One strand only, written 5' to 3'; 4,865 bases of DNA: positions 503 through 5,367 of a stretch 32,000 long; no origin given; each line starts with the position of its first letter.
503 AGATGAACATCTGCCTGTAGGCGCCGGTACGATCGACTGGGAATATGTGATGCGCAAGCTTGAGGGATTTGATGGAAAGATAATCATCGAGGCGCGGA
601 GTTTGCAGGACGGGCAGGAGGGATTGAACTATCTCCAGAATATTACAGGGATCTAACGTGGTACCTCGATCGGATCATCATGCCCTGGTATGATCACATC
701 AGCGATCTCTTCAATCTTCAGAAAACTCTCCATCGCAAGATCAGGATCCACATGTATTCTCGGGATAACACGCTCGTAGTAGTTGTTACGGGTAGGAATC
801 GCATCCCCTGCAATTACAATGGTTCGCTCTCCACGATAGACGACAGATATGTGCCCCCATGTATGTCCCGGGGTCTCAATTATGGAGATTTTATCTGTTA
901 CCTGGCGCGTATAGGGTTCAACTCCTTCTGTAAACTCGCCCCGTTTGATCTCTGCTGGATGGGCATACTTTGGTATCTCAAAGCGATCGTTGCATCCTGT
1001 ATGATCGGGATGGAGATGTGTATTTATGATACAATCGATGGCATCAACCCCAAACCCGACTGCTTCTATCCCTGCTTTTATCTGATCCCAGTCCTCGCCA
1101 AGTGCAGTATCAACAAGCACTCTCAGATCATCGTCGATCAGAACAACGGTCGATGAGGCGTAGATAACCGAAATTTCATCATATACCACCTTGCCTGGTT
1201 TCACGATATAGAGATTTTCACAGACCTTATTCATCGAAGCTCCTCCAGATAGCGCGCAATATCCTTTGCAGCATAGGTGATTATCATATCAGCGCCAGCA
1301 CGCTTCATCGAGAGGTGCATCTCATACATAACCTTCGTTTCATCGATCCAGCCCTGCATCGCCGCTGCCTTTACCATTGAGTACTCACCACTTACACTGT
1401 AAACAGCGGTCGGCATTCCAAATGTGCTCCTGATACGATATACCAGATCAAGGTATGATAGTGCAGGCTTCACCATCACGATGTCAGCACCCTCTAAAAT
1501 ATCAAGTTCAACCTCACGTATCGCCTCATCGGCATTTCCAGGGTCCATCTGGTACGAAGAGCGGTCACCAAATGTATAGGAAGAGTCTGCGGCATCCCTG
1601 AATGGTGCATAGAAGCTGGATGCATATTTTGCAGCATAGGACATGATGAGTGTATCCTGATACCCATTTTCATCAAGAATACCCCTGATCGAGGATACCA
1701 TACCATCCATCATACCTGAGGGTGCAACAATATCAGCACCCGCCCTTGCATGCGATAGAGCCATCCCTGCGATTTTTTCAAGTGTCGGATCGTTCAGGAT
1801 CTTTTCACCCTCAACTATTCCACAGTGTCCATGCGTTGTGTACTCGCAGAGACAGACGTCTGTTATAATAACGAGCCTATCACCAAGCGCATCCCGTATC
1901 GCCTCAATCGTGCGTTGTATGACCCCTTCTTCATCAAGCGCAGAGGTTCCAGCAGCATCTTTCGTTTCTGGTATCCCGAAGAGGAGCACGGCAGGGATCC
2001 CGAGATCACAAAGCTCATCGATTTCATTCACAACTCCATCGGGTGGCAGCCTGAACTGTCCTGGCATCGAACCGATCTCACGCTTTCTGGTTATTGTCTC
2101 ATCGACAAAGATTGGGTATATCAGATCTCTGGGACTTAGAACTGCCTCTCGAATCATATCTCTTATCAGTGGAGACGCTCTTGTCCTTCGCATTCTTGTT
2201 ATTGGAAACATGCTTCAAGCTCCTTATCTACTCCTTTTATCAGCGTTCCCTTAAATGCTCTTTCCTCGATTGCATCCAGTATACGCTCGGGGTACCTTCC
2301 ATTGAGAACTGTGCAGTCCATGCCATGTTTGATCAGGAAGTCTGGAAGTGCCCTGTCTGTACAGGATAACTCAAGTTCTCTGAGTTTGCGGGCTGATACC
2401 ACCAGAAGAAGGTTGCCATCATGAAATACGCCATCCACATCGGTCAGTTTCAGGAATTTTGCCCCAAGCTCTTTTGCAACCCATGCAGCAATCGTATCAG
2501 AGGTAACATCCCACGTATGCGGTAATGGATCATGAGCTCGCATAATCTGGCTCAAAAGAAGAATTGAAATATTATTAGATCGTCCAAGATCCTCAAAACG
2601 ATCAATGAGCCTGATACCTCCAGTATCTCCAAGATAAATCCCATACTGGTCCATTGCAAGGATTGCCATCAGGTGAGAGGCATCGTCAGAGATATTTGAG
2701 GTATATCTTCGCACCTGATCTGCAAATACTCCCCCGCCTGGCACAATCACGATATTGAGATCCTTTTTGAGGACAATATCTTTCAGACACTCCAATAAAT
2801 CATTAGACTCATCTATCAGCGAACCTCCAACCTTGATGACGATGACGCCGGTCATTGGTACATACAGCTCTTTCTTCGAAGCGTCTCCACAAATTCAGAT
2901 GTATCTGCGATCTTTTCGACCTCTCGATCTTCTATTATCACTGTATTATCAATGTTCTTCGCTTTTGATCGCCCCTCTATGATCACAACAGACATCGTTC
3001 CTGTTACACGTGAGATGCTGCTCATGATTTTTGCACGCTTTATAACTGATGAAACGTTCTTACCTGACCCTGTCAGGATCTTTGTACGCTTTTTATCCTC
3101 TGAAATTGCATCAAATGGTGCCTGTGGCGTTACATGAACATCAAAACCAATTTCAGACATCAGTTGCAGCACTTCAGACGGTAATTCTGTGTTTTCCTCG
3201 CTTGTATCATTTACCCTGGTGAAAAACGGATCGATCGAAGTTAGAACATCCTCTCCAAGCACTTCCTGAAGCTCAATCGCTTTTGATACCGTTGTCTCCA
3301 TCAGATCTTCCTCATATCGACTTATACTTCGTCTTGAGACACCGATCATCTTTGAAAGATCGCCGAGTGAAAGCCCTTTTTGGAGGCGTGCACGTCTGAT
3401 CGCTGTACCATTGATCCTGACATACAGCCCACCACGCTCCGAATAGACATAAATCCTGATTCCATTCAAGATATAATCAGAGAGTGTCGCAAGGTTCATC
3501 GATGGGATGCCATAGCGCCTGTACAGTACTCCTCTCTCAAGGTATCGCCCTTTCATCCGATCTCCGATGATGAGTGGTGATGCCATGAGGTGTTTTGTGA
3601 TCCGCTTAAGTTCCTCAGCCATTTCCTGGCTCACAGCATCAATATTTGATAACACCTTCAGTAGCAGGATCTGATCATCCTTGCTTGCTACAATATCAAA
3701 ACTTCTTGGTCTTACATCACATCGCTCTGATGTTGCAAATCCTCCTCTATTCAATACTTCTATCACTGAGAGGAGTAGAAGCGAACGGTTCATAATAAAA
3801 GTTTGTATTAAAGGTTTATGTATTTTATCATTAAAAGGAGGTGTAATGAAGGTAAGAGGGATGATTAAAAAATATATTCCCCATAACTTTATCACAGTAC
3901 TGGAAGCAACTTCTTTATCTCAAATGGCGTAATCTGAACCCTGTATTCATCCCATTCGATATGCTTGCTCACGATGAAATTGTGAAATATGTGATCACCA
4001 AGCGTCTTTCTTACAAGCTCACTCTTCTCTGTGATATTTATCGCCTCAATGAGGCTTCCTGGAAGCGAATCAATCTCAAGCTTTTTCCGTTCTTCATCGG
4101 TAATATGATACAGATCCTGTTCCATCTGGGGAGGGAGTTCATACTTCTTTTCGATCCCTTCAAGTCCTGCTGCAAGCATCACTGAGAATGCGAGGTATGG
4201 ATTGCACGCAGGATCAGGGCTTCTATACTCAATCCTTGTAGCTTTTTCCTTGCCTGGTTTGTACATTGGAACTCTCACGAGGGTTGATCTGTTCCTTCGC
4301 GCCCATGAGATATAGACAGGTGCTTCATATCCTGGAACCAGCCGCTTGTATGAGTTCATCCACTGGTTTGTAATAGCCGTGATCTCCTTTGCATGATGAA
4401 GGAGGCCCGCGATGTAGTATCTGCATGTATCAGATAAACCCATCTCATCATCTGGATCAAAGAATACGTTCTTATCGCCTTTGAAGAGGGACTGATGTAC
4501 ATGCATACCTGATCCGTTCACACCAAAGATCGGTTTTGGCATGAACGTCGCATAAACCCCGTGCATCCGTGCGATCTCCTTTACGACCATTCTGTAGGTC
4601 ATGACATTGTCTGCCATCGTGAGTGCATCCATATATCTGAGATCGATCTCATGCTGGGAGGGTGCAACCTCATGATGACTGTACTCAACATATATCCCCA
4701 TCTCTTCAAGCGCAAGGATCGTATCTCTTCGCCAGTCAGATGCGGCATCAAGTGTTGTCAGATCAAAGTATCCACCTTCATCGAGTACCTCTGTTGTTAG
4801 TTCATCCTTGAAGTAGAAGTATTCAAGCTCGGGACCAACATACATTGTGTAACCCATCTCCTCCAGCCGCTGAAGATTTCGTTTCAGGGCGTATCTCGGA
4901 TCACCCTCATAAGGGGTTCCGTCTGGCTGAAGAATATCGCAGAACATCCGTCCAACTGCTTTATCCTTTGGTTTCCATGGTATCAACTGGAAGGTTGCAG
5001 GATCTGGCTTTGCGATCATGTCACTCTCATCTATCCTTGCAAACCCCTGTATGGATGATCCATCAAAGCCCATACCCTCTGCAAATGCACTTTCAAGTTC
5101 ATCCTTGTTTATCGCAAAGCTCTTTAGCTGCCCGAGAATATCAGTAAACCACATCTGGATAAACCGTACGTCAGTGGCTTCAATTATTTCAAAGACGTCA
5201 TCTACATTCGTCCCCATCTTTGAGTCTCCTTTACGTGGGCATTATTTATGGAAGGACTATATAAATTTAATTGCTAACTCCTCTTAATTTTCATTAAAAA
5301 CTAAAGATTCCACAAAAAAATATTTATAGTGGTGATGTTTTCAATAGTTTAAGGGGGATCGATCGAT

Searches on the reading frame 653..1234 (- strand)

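Call 23: search_protein_families(library=pfam, proteins=[window:653-1234:-], max_evalue=0.001)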
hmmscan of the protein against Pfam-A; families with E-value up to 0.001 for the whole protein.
window:653-1234:- (193 aa): 1 family
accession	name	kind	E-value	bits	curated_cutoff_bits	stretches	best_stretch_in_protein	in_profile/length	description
PF00753.33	Lactamase_B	-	4.1e-19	69.7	22.7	2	27-85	6-63/196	Metallo-beta-lactamase superfamily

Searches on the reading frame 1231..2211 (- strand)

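Call 23: search_protein_families(library=pfam, proteins=[window:1231-2211:-], max_evalue=0.001)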
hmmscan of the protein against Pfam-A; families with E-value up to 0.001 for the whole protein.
window:1231-2211:- (326 aa): 1 family
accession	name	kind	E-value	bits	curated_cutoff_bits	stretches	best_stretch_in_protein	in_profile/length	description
PF00490.27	ALAD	-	3.5e-144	480.2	24.6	1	5-320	2-316/317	Delta-aminolevulinic acid dehydratase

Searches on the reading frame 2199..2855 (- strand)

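Call 23: search_protein_families(library=pfam, proteins=[window:2199-2855:-], max_evalue=0.001)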
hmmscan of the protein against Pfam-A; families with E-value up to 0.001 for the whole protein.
window:2199-2855:- (218 aa): 1 family
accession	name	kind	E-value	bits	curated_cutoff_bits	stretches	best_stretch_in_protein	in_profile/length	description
PF00696.33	AA_kinase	-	2.6e-18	67.1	24.9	2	4-69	2-75/234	Amino acid kinase family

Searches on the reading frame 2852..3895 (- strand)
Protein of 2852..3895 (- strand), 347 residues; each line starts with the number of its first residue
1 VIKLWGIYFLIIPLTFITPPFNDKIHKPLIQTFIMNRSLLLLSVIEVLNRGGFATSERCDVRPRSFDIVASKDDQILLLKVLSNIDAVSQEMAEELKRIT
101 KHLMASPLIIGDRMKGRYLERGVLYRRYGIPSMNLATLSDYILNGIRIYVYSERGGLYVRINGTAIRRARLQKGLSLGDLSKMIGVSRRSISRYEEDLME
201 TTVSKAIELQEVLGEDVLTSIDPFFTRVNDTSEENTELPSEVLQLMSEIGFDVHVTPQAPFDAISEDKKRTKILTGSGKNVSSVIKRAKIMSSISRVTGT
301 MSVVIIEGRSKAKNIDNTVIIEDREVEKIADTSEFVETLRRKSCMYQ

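Call 23: search_protein_families(library=pfam, proteins=[window:2852-3895:-], max_evalue=0.001)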
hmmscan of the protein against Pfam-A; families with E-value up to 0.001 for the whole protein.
window:2852-3895:- (347 aa): 3 families
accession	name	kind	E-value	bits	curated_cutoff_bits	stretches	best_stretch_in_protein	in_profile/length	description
PF01381.28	HTH_3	-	2e-11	44.2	23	1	166-216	1-51/55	Helix-turn-helix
PF12844.13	HTH_19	-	2.6e-05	24.5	30.2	1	163-209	1-47/64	Helix-turn-helix domain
PF13560.12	HTH_31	-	8.7e-05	23.2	27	1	163-196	3-36/64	Helix-turn-helix domain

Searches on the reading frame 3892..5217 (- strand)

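Call 23: search_protein_families(library=pfam, proteins=[window:3892-5217:-], max_evalue=0.001)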
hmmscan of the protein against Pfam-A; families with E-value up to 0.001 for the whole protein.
window:3892-5217:- (441 aa): 3 families
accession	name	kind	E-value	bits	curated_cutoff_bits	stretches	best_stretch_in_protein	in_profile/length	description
PF00120.29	Gln-synt_C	-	1.1e-133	446.1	24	1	105-436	2-343/344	Glutamine synthetase, catalytic domain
PF03951.24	Gln-synt_N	-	1.4e-30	105.2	33.4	1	16-98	1-82/82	Glutamine synthetase, beta-Grasp domain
PF16952.10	Gln-synt_N_2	-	0.00017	21.8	35.7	1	8-103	6-112/112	Glutamine synthetase N-terminal domain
